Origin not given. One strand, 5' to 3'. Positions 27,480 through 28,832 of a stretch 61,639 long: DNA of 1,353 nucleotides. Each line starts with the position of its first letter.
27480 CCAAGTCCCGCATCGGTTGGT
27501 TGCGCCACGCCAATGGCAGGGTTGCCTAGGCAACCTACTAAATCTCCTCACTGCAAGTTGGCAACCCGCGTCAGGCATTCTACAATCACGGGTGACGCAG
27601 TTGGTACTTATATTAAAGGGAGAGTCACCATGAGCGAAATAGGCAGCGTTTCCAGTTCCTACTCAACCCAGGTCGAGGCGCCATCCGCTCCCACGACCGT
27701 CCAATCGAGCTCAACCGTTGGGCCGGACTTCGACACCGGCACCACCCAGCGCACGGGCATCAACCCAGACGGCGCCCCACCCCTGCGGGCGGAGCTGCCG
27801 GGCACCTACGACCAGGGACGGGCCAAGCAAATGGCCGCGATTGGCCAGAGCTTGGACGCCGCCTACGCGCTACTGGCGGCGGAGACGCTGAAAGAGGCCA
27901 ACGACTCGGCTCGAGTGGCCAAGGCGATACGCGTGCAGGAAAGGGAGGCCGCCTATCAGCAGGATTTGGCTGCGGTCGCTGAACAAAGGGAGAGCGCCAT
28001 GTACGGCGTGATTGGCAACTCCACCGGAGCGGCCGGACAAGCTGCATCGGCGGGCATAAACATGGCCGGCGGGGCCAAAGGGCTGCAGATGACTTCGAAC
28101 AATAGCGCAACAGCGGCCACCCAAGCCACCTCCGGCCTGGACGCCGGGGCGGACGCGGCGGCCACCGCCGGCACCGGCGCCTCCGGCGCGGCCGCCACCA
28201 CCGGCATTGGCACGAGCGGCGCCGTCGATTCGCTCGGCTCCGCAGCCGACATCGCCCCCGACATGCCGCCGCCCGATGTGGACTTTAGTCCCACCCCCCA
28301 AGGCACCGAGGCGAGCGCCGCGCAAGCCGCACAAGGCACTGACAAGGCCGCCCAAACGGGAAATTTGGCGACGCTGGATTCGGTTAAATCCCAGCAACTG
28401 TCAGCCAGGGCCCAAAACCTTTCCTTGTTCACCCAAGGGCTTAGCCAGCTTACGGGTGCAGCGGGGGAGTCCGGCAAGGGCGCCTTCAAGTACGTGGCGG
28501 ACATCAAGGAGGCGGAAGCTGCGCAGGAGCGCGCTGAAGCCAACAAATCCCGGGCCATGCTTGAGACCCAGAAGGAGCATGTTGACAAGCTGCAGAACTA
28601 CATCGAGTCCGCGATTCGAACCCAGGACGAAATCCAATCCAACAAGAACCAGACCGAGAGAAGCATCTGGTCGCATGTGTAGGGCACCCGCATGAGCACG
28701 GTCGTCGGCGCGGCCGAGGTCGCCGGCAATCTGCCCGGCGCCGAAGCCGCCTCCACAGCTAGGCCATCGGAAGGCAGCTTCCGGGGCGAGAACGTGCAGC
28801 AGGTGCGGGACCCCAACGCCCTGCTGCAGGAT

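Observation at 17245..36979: Core apparatus set looks incomplete: no sctR, sctS, sctQ, sctD or sctP, and sctT-sctU are attached to the sctJKL operon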

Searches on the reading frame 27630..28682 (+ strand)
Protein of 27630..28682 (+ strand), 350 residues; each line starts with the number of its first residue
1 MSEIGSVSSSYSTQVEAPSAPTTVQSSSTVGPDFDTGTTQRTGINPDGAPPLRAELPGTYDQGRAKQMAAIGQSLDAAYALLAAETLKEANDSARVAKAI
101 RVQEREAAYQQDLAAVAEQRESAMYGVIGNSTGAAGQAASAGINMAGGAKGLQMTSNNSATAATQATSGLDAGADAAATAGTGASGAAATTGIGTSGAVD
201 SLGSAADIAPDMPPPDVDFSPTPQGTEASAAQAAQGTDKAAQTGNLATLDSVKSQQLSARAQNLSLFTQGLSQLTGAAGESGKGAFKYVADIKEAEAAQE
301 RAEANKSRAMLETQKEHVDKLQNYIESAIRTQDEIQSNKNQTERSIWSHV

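Call 26: search_protein_families(library=ncbifam, max_evalue=0.01, proteins=[window:27630-28682:+])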
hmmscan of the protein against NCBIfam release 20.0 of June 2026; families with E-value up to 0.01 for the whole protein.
window:27630-28682:+ (350 aa): 0 families

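Call 40: search_solved_structures(query=window:27630-28682:+, max_evalue=1)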
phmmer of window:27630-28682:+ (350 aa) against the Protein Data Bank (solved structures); distinct sequences matched with E-value up to 1: 0.
